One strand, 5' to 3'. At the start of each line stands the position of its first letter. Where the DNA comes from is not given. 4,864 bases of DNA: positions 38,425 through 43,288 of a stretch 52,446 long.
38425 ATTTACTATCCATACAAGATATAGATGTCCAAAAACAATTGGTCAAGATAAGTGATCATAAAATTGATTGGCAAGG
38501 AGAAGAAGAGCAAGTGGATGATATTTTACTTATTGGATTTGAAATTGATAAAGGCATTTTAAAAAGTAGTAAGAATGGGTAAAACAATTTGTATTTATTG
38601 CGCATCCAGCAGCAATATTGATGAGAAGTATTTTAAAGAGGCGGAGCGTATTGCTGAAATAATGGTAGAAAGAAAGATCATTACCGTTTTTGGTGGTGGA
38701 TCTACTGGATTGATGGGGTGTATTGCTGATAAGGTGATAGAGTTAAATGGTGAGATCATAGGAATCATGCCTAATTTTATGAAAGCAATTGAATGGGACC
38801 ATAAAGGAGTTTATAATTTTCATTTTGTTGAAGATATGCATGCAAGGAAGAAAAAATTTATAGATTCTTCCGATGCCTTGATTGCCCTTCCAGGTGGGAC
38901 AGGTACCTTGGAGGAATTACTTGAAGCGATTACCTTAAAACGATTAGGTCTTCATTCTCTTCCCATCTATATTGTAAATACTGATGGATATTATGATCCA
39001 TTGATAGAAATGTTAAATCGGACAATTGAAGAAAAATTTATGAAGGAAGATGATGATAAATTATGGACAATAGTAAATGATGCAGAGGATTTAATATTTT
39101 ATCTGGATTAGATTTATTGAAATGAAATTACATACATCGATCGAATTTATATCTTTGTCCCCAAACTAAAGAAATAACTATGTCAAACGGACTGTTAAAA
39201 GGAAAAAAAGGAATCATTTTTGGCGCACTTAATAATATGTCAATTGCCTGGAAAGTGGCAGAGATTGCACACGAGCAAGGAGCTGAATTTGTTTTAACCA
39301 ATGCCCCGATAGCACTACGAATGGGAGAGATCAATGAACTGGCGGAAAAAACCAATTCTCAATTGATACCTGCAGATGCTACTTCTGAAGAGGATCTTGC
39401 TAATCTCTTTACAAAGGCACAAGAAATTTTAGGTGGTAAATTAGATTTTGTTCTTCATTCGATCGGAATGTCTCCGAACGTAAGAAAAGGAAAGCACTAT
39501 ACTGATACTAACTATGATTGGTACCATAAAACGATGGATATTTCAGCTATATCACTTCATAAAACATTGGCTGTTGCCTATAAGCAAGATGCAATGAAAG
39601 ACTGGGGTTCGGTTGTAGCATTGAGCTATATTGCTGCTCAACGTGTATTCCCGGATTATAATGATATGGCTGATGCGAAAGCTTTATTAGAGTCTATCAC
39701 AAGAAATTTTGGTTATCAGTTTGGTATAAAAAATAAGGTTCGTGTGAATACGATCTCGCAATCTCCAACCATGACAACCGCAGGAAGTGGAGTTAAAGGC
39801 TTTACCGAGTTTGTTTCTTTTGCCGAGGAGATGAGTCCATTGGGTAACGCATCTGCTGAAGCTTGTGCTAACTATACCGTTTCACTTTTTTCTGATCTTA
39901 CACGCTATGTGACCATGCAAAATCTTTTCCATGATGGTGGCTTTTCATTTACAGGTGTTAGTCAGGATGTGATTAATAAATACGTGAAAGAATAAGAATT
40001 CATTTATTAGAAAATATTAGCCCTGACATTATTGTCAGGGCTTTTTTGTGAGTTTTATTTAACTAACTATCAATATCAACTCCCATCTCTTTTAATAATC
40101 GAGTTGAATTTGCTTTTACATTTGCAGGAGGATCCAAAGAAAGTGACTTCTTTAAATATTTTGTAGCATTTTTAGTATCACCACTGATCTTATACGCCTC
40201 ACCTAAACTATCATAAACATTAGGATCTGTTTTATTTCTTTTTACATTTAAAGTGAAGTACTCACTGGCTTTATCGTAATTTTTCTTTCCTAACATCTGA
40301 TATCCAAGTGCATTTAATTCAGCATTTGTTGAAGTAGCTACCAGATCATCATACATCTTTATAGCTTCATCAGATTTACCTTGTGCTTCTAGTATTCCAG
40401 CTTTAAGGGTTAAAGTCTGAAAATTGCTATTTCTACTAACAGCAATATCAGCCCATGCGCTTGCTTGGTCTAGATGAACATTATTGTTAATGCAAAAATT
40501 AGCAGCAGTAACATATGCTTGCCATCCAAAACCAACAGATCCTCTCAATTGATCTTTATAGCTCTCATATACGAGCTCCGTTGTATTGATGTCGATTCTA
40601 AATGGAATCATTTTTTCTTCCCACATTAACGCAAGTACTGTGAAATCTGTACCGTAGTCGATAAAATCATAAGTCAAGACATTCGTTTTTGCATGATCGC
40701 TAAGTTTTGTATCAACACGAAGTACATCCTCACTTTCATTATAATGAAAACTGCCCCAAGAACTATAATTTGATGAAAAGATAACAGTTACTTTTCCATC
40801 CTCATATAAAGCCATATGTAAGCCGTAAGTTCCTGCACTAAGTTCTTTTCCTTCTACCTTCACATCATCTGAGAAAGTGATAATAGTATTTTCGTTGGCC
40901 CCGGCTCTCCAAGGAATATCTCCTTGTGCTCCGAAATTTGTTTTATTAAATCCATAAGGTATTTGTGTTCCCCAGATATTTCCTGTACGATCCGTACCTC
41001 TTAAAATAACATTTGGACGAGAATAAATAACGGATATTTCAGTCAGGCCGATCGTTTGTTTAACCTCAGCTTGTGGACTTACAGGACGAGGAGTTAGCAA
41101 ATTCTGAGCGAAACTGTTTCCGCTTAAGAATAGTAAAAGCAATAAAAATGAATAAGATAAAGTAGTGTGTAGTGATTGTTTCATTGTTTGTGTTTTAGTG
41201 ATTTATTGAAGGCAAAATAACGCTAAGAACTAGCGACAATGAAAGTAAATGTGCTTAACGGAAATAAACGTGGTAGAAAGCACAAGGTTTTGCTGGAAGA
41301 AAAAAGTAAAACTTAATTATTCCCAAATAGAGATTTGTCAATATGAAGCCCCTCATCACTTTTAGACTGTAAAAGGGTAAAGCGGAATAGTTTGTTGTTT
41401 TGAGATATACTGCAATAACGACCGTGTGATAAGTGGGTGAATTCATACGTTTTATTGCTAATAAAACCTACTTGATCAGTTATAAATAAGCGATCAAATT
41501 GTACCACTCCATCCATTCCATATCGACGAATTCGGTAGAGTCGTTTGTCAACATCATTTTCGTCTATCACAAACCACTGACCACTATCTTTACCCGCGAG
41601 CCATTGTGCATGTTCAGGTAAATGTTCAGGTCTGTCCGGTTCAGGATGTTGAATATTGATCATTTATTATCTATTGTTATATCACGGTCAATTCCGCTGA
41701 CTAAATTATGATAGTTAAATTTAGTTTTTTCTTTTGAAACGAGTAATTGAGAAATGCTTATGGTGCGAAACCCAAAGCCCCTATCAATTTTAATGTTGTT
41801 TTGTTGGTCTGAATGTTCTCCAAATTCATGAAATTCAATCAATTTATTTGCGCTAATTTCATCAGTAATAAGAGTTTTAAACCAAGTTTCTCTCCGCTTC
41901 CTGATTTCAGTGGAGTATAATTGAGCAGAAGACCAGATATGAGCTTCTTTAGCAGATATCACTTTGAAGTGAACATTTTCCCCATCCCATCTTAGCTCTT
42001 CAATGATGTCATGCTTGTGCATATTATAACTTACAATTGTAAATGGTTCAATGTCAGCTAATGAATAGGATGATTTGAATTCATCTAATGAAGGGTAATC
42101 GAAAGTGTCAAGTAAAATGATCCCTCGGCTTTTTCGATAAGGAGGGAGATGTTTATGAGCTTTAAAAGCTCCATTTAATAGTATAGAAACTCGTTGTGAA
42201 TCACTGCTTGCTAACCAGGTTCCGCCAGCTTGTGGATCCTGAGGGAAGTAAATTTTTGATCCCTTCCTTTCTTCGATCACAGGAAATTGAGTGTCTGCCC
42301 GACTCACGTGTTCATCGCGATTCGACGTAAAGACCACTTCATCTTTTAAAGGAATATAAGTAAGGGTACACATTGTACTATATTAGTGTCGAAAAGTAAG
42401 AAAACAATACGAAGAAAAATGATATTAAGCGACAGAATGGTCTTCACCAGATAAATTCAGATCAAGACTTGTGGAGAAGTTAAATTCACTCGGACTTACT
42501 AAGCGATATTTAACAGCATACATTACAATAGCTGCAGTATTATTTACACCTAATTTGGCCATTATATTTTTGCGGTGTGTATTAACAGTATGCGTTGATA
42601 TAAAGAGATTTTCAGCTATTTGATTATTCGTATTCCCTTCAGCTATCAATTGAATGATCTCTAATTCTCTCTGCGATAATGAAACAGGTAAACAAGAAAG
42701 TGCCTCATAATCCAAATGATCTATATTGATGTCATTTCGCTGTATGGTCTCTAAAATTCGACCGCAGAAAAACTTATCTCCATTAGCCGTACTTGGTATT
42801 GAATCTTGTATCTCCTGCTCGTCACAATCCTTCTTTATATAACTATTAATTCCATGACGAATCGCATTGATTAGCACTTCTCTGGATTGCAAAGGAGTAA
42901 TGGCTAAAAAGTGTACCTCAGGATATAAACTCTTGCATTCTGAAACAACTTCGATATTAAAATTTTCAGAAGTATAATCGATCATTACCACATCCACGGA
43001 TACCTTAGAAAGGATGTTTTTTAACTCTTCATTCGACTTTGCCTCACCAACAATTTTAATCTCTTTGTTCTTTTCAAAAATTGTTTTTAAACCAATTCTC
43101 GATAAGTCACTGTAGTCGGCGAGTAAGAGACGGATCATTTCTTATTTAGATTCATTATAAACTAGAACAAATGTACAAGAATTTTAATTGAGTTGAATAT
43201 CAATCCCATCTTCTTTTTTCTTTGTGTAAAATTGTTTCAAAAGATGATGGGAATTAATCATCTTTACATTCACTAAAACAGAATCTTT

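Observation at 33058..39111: Translationally coupled cassette: exported TPR-caspase, periplasmic-propeller/PP2C phosphatase and LOG-family hydrolase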

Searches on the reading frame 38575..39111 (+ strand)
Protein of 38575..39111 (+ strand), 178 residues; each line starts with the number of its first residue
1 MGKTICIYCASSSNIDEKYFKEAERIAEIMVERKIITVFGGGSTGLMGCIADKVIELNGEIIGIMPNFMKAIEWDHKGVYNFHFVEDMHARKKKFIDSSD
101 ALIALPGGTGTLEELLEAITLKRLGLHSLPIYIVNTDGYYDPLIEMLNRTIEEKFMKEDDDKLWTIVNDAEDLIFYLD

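Call 3: search_protein_families(library=pfam, proteins=[window:38575-39111:+], max_evalue=0.01)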
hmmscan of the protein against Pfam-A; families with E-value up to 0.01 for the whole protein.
window:38575-39111:+ (178 aa): 2 families
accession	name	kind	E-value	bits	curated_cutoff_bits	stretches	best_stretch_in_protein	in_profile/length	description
PF03641.19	Lysine_decarbox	-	5.8e-39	133.7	27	1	47-174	1-128/131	Possible lysine decarboxylase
PF18306.6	LDcluster4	-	8.8e-13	48.6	26.3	1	12-123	10-118/151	SLOG cluster4 family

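Call 4: search_protein_families(library=ncbifam, proteins=[window:38575-39111:+], max_evalue=0.01)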
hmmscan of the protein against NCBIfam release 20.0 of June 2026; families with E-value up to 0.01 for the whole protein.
window:38575-39111:+ (178 aa): 4 families
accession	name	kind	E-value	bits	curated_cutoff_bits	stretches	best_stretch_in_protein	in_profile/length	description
TIGR00730.1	TIGR00730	subfamily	1e-46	158.9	96.35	1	3-174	1-172/178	TIGR00730 family Rossman fold protein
NF058542.1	CtkRMPhLog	equivalog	3.2e-28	98.9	300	1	4-170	3-168/177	cytokinin riboside 5'-monophosphate phosphoribohydrolase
TIGR00725.1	TIGR00725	hypoth_equivalog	9.8e-12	44.6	106.9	1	7-122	4-115/159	TIGR00725 family protein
NF038390.1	Nsidase_PpnN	equivalog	0.00019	20.3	450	1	57-171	204-320/450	nucleotide 5'-monophosphate nucleosidase PpnN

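Call 47: search_solved_structures(query=window:38575-39108:+, max_evalue=0.00001, show_alignments=1)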
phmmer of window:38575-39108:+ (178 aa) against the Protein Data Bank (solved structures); distinct sequences matched with E-value up to 0.00001: 15.
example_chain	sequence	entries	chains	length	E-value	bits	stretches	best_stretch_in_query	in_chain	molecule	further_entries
5zbj_A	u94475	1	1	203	1.4e-38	135.8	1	3-159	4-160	Putative cytokinin riboside 5'-monophosphate phosphoribohydrolase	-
5zbk_A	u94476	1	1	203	9.9e-38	133.1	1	3-159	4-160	Putative cytokinin riboside 5'-monophosphate phosphoribohydrolase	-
2a33_A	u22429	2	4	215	1.7e-34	122.6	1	3-166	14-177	hypothetical protein | Uncharacterized protein At2g37210/T2N18.3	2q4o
1ydh_A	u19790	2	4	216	5.1e-34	121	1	4-160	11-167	At5g11950 | Lysine decarboxylase-like protein At5g11950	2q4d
5its_A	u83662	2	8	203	2.2e-33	118.9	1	5-170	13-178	Cytokinin riboside 5'-monophosphate phosphoribohydrolase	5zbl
1t35_A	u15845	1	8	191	8.1e-33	117.1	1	3-165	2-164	HYPOTHETICAL PROTEIN YVDD, Putative Lysine Decarboxylase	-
5ajt_A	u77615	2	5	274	7.3e-24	87.9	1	4-173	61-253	PHOSPHORIBOHYDROLASE LONELY GUY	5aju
3qua_A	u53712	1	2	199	1.2e-20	77.5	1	4-158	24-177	Putative uncharacterized protein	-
7w2i_A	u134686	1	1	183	4.9e-19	72.2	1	4-172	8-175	Cytokinin riboside 5'-monophosphate phosphoribohydrolase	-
7w2i_B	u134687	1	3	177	5.8e-19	72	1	4-172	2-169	Cytokinin riboside 5'-monophosphate phosphoribohydrolase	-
3sbx_A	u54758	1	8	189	1.3e-15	61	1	4-167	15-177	Putative uncharacterized protein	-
5wq3_A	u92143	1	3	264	4.1e-12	49.7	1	2-174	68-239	Cytokinin riboside 5'-monophosphate phosphoribohydrolase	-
1wek_A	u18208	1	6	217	1.8e-08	37.8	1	22-174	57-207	hypothetical protein TT1465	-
5zi9_A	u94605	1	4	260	2.2e-08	37.5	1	5-174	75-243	Cytokinin riboside 5'-monophosphate phosphoribohydrolase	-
9us2_A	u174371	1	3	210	1.4e-07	34.9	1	24-177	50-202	Cytokinin riboside 5'-monophosphate phosphoribohydrolase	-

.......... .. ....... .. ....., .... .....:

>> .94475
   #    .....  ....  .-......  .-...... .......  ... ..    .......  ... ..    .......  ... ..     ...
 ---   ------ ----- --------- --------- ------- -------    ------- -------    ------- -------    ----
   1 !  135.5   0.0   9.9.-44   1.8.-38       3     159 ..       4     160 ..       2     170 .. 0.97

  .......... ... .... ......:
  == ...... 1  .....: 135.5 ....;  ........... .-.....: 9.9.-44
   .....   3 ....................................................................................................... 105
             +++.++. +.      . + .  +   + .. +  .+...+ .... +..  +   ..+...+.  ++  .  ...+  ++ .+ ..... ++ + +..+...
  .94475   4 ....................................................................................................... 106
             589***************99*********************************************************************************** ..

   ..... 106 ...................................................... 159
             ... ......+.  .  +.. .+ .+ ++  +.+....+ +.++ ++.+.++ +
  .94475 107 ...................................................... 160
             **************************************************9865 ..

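Call 71: search_protein_families(library=padloc, proteins=[window:38575-39111:+], max_evalue=0.01)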
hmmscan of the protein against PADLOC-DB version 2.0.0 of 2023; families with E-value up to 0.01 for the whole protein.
window:38575-39111:+ (178 aa): 0 families

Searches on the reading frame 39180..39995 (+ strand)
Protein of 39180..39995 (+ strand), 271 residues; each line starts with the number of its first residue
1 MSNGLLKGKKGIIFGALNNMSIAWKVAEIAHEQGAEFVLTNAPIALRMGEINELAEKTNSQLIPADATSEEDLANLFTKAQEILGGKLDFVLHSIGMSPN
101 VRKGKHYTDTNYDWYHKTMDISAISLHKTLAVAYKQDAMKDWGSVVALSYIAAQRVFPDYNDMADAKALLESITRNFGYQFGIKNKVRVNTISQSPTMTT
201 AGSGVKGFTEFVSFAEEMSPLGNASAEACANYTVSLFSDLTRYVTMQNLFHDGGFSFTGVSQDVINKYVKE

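Call 3: search_protein_families(library=pfam, proteins=[window:39180-39995:+], max_evalue=0.01)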
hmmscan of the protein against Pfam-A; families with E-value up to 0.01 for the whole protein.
window:39180-39995:+ (271 aa): 2 families
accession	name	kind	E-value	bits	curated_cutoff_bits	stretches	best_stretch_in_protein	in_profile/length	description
PF13561.12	adh_short_C2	-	4.4e-63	213.4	27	1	15-256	1-236/236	Enoyl-(Acyl carrier protein) reductase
PF00106.31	adh_short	-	8.2e-10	38.9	26.6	1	22-200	12-185/195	short chain dehydrogenase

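Call 4: search_protein_families(library=ncbifam, proteins=[window:39180-39995:+], max_evalue=0.01)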
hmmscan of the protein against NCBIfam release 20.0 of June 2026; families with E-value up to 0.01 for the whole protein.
window:39180-39995:+ (271 aa): 86 families (the best 25 are shown)
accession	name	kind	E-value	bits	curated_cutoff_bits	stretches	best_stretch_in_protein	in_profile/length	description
NF006019.0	PRK08159.1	equivalog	7.2e-46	156.5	452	1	2-260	4-259/272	enoyl-ACP reductase FabI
NF005908.0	PRK07889.1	equivalog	5.6e-45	154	299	1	4-259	3-255/256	enoyl-ACP reductase FabI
NF005078.0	PRK06505.1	equivalog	3.3e-44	151.1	446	1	3-260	2-256/271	enoyl-ACP reductase FabI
NF006266.0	PRK08415.1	equivalog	4e-43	147.7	441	1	5-264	2-258/274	enoyl-ACP reductase FabI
NF005615.0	PRK07370.1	equivalog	4.2e-41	140.9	391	1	6-259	5-258/259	enoyl-ACP reductase FabI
NF005717.0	PRK07533.1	equivalog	4.8e-41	141.1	337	1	5-256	8-256/259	enoyl-ACP reductase FabI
NF005145.0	PRK06603.1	equivalog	1.9e-40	139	456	1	1-260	1-257/260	enoyl-ACP reductase FabI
NF006369.1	PRK08594.1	equivalog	5.6e-39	134.1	370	1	5-257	3-254/256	enoyl-ACP reductase FabI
NF005422.0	PRK06997.1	equivalog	6.4e-38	130.6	440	1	4-262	2-258/262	enoyl-ACP reductase FabI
NF004748.0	PRK06079.1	equivalog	3.6e-34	118.1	362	1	3-254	2-248/252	enoyl-ACP reductase FabI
NF005938.0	PRK07984.1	equivalog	6.1e-34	117.4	477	1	4-259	2-255/262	enoyl-ACP reductase FabI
NF006428.0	PRK08690.1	equivalog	1.9e-33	115.8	462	1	4-261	2-258/261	enoyl-ACP reductase FabI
NF040631.2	InhA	exception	6.8e-31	107.7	430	1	4-254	1-257/257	NADH-dependent enoyl-ACP reductase InhA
NF004957.0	PRK06300.1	equivalog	4.5e-26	91.8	356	1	86-266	118-296/299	enoyl-[acyl-carrier-protein] reductase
NF005559.1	PRK07231.1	subfamily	3.1e-17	62.9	215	1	6-255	2-247/249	glucose 1-dehydrogenase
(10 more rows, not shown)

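Call 68: find_homologous_proteins(query=window:39180-39995:+, max_evalue=1e-60)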
Query window:39180-39995:+ (271 aa): 8000 proteins with E <= 1e-60 among 8000 candidates; the best 120 are listed.
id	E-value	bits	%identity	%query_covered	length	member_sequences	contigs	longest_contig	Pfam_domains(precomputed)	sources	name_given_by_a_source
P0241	7.2e-176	601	100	100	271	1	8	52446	PF13561.13,PF00106.32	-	-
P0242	3.7e-174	595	99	100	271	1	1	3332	PF13561.13,PF00106.32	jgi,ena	-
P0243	5.0e-169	578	96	100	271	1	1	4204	PF13561.13,PF00106.32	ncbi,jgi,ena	-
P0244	4.6e-168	575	96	100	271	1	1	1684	PF13561.13,PF00106.32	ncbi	-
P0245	1.0e-166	571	94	100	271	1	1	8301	PF13561.13,PF00106.32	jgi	jgi:enoyl-[acyl-carrier protein] reductase I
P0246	1.7e-165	567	94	100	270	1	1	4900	PF13561.13,PF00106.32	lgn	-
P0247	4.9e-163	559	93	100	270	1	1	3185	PF13561.13,PF00106.32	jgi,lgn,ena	-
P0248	1.4e-162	557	92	100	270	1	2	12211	PF13561.13,PF00106.32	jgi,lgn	jgi:enoyl-[acyl-carrier protein] reductase I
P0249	4.3e-162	556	91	100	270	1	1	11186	PF13561.13,PF00106.32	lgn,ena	-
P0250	9.6e-162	555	92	100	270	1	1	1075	PF13561.13,PF00106.32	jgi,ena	-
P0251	9.8e-162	555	92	100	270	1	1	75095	PF13561.13,PF00106.32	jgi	-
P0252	1.1e-161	554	91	100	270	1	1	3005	PF13561.13,PF00106.32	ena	-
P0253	1.8e-161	554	91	100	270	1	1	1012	PF13561.13,PF00106.32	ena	-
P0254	8.4e-161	551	91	100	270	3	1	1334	PF13561.13,PF00106.32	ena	-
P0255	4.6e-159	546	90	100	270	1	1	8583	PF13561.13,PF00106.32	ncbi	-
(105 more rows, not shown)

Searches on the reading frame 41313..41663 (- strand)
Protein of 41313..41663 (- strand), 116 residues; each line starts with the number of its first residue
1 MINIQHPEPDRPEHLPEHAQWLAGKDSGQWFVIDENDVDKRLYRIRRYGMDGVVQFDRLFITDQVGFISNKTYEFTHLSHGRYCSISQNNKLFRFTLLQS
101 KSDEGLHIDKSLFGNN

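Call 38: search_protein_families(library=pfam, proteins=[window:41313-41663:-], max_evalue=0.01)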
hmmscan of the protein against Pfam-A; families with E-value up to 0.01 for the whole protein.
window:41313-41663:- (116 aa): 1 family
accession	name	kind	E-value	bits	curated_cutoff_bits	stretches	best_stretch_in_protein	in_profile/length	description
PF20405.4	DUF6695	-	5.5e-21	75.1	25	1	19-97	1-78/79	DUF6695 C-terminal domain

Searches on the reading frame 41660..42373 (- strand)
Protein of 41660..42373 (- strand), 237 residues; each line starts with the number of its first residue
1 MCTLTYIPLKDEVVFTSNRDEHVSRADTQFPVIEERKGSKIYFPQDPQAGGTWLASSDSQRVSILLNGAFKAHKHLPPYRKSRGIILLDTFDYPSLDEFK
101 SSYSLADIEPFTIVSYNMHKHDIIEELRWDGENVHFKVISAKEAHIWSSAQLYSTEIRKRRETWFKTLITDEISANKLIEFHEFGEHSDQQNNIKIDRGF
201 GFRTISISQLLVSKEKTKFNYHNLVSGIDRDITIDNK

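Call 38: search_protein_families(library=pfam, proteins=[window:41660-42373:-], max_evalue=0.01)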
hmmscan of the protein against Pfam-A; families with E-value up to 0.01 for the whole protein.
window:41660-42373:- (237 aa): 1 family
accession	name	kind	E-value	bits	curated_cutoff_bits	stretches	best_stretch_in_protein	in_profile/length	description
PF05742.17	TANGO2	-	1.7e-12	48.4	22.6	1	12-179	15-188/257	Transport and Golgi organisation 2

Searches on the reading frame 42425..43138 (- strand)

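Call 38: search_protein_families(library=pfam, proteins=[window:42425-43138:-], max_evalue=0.01)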
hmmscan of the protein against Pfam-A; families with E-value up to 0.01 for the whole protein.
window:42425-43138:- (237 aa): 5 families
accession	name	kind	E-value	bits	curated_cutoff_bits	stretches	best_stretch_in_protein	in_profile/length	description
PF00196.25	GerE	-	2.5e-22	78.7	23.5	1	153-208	2-57/57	Bacterial regulatory proteins, luxR family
PF00072.30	Response_reg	-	1.6e-09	38.4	30.2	1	5-114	2-110/111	Response regulator receiver domain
PF13384.12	HTH_23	-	0.00011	22.3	24.6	1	156-191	5-40/50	Homeodomain-like domain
PF13412.12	HTH_24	-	0.0039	17.2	21.9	0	156-189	3-38/48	Winged helix-turn-helix DNA-binding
PF04545.22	Sigma70_r4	-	0.0068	16.3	24.1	0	153-196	4-48/50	Sigma-70, region 4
